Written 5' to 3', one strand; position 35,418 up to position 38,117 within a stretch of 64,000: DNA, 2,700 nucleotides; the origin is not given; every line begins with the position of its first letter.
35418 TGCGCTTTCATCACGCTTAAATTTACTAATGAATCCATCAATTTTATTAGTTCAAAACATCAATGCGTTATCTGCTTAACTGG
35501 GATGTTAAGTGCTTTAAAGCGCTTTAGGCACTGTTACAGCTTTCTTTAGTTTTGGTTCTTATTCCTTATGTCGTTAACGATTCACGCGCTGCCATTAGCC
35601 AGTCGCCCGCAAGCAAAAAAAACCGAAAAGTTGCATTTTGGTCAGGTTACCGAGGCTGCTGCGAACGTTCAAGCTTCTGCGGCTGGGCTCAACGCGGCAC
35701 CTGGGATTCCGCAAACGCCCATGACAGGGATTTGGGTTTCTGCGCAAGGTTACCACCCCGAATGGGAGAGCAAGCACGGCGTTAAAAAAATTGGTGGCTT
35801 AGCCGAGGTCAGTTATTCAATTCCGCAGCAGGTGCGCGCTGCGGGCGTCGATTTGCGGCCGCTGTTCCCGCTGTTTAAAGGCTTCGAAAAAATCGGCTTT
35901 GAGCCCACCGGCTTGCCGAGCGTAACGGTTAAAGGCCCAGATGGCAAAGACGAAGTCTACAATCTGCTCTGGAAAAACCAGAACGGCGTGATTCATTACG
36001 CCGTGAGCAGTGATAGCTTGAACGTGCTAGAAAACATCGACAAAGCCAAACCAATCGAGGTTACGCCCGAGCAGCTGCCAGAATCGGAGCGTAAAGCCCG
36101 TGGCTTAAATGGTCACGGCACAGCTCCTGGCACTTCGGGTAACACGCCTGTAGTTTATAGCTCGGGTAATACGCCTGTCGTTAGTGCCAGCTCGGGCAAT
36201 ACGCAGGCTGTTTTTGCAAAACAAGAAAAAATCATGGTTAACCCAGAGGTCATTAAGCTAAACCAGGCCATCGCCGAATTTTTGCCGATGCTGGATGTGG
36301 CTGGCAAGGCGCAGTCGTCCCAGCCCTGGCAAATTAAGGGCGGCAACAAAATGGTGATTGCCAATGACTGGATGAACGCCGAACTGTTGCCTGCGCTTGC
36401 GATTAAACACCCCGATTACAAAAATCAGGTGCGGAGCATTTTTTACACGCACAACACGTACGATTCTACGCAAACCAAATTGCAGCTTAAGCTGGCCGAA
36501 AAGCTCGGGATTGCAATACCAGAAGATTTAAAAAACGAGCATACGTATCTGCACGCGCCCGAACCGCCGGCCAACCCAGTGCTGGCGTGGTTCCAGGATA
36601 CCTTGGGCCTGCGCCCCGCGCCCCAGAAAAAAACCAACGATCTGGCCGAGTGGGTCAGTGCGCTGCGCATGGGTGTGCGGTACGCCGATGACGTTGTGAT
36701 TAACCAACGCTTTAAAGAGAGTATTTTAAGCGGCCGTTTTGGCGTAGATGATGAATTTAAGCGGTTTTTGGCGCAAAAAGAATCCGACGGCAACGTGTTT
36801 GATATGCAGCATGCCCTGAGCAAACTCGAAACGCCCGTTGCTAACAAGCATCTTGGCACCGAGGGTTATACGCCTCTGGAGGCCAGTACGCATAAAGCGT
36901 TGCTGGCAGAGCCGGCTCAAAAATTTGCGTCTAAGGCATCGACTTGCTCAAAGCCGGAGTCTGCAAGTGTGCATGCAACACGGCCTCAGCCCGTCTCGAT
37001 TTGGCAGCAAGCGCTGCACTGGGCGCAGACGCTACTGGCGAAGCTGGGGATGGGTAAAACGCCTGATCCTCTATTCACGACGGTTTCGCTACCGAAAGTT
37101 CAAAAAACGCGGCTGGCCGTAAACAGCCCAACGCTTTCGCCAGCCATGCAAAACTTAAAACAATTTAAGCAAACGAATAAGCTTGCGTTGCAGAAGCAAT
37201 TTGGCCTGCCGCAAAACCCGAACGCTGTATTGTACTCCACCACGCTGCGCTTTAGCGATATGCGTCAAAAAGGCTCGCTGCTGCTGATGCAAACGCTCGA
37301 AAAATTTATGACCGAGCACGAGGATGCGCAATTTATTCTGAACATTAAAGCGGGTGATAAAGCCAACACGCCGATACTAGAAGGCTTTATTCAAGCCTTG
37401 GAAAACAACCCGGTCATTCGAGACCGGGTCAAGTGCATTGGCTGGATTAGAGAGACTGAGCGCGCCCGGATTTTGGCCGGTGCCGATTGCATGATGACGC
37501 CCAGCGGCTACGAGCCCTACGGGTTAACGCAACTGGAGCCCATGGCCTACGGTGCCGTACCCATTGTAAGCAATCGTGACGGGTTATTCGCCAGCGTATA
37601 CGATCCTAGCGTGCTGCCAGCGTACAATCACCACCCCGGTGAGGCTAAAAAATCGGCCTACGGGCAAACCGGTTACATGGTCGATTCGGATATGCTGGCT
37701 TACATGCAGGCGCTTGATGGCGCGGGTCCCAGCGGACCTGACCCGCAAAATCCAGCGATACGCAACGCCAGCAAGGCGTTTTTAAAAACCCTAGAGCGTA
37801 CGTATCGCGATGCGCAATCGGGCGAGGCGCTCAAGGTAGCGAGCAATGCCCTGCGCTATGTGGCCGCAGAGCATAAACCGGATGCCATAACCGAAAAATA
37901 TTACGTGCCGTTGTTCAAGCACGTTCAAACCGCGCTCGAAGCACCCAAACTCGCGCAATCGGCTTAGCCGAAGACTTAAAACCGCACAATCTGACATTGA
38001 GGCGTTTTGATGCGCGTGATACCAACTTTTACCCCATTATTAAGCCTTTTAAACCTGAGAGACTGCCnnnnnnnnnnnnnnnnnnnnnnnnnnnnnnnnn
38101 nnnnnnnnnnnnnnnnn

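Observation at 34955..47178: Locus of oversized, highly divergent alpha-glucan enzymes lacking the canonical glg genes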

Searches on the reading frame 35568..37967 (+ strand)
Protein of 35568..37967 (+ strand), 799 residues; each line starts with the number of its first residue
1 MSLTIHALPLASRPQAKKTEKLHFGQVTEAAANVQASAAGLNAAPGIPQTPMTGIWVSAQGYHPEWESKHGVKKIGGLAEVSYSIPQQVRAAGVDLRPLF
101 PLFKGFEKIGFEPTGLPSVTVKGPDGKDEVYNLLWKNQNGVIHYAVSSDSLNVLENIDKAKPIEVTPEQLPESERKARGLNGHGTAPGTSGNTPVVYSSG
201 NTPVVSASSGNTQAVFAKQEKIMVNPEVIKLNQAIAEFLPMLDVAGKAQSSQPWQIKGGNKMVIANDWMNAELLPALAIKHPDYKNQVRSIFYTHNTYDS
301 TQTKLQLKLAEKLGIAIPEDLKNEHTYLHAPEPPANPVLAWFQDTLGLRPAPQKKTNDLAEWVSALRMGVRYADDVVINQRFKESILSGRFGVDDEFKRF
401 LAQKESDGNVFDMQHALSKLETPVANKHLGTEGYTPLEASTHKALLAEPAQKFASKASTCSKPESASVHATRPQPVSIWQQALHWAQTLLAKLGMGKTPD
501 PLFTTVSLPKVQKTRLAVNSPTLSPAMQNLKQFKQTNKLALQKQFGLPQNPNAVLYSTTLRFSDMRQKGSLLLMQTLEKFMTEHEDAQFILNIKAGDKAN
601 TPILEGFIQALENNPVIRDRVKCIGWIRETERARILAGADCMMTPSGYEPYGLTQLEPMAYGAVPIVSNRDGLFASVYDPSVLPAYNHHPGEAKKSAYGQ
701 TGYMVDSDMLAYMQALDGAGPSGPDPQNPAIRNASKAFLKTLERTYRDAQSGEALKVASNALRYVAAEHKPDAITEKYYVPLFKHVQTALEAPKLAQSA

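Call 3: search_protein_families(library=pfam, proteins=[window:35568-37967:+], max_evalue=0.01)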
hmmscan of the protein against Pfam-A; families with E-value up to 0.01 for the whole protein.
window:35568-37967:+ (799 aa): 3 families
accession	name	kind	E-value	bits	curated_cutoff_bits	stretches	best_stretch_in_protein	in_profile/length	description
PF00534.26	Glycos_transf_1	-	3.2e-09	37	26.4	1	542-675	6-128/172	Glycosyl transferases group 1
PF13692.12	Glyco_trans_1_4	-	4.4e-08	33.9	27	1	561-673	9-111/142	Glycosyl transferases group 1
PF08323.17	Glyco_transf_5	-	6.9e-08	32.9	22.7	1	73-110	13-50/239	Starch synthase catalytic domain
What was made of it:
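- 35568..37967 (+): a: 799-aa GT5 glycogen/starch-synthase-like glucosyltransferase with an N-terminal extension and three or four insertions. Predicted soluble. Pfam Glycos_transf_1 37 bits and Glyco_transf_5 32.9 bits (call 3).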

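Call 7: find_encoding_contigs(protein=window:35568-37967:+, flank=10000, max_places=6)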
Protein window:35568-37967:+ (799 aa): 1 contig read that carries it; 1 place shown.
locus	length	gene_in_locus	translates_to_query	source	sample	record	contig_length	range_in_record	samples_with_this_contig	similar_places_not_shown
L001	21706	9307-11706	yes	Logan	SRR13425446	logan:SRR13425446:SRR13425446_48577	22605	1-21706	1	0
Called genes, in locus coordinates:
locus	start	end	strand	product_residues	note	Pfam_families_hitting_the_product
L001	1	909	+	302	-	?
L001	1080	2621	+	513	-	PF07005:SBD_N, PF17042:NBD_C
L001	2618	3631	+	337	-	PF01073:3Beta_HSD, PF01370:Epimerase, PF02719:Polysacc_synt_2, PF04321:RmlD_sub_bind, PF07993:NAD_binding_4, PF16363:GDP_Man_Dehyd, PF13460:NAD_binding_10 (weak)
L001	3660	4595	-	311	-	PF02548:Pantoate_transf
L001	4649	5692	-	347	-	PF11967:RecO_N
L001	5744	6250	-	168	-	PF11026:DUF2721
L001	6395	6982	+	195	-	-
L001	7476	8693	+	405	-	PF00682:HMGL-like, PF22617:HCS_D2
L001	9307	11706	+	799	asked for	PF08323:Glyco_transf_5 (faint), PF00534:Glycos_transf_1, PF13692:Glyco_trans_1_4 (weak)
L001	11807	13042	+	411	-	-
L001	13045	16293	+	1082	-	-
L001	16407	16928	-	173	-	-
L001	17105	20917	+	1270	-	-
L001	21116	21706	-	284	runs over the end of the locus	-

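Call 8: find_homologous_proteins(query=window:35568-37967:+)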
Query window:35568-37967:+ (799 aa): 1 proteins with E <= 0.001 among 8000 candidates.
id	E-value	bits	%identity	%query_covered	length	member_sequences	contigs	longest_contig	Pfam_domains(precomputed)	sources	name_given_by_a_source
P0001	0.0e+0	1817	100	100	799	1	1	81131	PF00534.27,PF08323.18,PF13692.13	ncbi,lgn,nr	ncbi:MAG: glycosyltransferase [Vampirovibrionales bacterium]|nr:glycosyltransferase [Vampirovibriona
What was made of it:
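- Tried and rejected: Word-based homologue searches for a found only the protein itself (call 8).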

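Call 9: search_solved_structures(query=window:35568-37967:+, max_evalue=1, show_alignments=2)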
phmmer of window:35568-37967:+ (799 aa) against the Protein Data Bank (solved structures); distinct sequences matched with E-value up to 1: 44.
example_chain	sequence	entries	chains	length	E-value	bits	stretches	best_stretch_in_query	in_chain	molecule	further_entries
3d1j_A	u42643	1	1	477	1.5e-11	46.9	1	532-682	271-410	Glycogen synthase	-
2qzs_A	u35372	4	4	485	3e-11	45.9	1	532-681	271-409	glycogen synthase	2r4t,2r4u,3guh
3cop_A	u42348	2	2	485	2e-10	43.2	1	532-681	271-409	Glycogen synthase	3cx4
4hln_A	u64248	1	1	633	2.4e-10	42.9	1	537-677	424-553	Starch synthase I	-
6gng_A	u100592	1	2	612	6.7e-09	38.1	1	529-678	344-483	Granule-bound starch synthase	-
9m88_C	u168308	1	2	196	3.4e-08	35.8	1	537-692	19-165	Glycogen synthase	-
2bfw_A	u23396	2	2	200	3.6e-08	35.7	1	537-692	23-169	GLGA GLYCOGEN SYNTHASE | PGS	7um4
3l01_A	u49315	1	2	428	2.1e-07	33.2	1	537-692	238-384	GlgA glycogen synthase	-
6gne_A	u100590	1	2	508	2.1e-07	33.2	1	532-680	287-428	Probable starch synthase 4, chloroplastic/amyloplastic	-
3fro_A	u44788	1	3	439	2.1e-07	33.2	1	537-692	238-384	GlgA glycogen synthase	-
2bis_A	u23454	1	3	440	2.2e-07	33.2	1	537-692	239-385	GLGA GLYCOGEN SYNTHASE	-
8iyx_C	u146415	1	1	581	2.4e-07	33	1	536-693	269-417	Probable G-protein coupled receptor 34,Probable G-protein coupled receptor 34,YL-365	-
6kuw_A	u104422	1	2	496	2.7e-07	32.8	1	537-692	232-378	Alpha-2C adrenergic receptor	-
7w41_A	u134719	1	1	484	2.9e-07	32.7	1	537-692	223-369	Gastrin-releasing peptide receptor,GlgA glycogen synthase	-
5u09_A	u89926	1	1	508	2.9e-07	32.7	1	537-692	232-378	Cannabinoid receptor 1,GlgA glycogen synthase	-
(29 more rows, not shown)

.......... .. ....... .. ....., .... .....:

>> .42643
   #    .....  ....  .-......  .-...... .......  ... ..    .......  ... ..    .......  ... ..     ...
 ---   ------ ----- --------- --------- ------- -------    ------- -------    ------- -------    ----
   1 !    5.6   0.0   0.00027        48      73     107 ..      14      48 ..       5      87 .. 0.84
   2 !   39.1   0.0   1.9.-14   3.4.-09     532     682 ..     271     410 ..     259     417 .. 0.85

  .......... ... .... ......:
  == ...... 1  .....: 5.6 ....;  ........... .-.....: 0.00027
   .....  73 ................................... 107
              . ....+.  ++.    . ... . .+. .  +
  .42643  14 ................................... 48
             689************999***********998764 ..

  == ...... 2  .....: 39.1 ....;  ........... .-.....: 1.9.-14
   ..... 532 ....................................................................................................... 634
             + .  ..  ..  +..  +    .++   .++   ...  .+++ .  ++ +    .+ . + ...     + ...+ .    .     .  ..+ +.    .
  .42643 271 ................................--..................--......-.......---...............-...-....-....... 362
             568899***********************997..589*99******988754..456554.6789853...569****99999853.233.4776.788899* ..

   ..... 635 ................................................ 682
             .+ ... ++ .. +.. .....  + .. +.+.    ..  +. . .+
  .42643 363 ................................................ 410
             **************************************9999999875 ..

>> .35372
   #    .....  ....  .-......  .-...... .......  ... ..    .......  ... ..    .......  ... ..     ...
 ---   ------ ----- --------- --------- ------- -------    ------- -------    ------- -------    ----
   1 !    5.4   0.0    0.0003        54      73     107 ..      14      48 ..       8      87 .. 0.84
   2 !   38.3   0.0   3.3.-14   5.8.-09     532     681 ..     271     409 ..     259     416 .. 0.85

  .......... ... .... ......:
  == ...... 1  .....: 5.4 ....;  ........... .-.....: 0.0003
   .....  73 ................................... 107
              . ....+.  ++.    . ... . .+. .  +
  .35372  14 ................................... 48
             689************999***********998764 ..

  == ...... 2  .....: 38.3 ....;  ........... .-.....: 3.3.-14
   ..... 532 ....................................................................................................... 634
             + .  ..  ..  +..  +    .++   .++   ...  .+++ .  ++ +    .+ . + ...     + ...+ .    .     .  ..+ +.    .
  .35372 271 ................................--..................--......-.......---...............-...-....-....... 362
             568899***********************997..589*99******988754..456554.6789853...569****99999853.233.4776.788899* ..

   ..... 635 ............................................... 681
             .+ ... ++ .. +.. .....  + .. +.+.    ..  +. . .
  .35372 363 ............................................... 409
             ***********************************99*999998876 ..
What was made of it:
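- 35568..37967 (+): E. coli GlgA 3d1j 1.5e-11 (call 9).
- On GT5 glycogen/starch synthase (protein a): The PDB GlgA match is 1.5e-11 (call 9).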

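Call 47: search_protein_families(library=ncbifam, proteins=[window:35568-37967:+], max_evalue=0.01)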
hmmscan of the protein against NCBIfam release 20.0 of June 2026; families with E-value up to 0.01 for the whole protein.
window:35568-37967:+ (799 aa): 22 families
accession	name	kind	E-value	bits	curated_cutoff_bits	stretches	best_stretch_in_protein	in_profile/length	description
TIGR02095.1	glgA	subfamily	3e-30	105.3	328.45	2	532-680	273-410/477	glycogen/starch synthase, ADP-glucose type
NF001899.0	PRK00654.1-2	equivalog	7.5e-24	83.9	459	1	532-681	270-408/478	glycogen synthase GlgA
NF001903.0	PRK00654.2-2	equivalog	1e-21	77.2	616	1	532-679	276-411/482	glycogen synthase GlgA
NF001898.0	PRK00654.1-1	equivalog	1.6e-21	76.5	603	1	532-677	272-407/477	glycogen synthase GlgA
NF010699.0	PRK14099.1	equivalog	5.6e-21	74.6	762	1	532-679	274-410/485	glycogen synthase GlgA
NF001900.0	PRK00654.1-3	equivalog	3.5e-20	71.9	509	1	529-678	249-387/481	glycogen synthase GlgA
NF001905.0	PRK00654.2-4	subfamily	6.7e-15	54.6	560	1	534-680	280-417/489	glycogen synthase GlgA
NF001902.0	PRK00654.2-1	equivalog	2.2e-13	49.6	845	1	533-681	280-420/492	glycogen synthase GlgA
NF001906.0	PRK00654.2-5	equivalog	3e-13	49.5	870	1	528-679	277-416/485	glycogen synthase GlgA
NF001901.0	PRK00654.1-5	equivalog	1.4e-10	40.3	649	1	533-679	297-431/502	glycogen synthase GlgA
NF038295.1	EPS_HpsP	equivalog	2e-10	40.2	550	1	532-675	188-324/388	hormogonium polysaccharide biosynthesis glycosyltransferase HpsP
NF010698.0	PRK14098.1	equivalog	1.2e-08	34.1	754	1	532-676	286-419/489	starch synthase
NF001904.0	PRK00654.2-3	equivalog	3.1e-07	29.4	577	1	530-677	272-410/475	glycogen synthase GlgA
TIGR02149.1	glgA_Coryne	subfamily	9e-07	28.3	302.4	1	535-673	188-318/391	glycogen synthase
TIGR03999.1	thiol_BshA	equivalog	8.6e-06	24.9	273.7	1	531-673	179-307/375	N-acetyl-alpha-D-glucosaminyl L-malate synthase BshA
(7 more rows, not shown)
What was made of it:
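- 35568..37967 (+): TIGR02095 glgA 105 bits (call 47).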
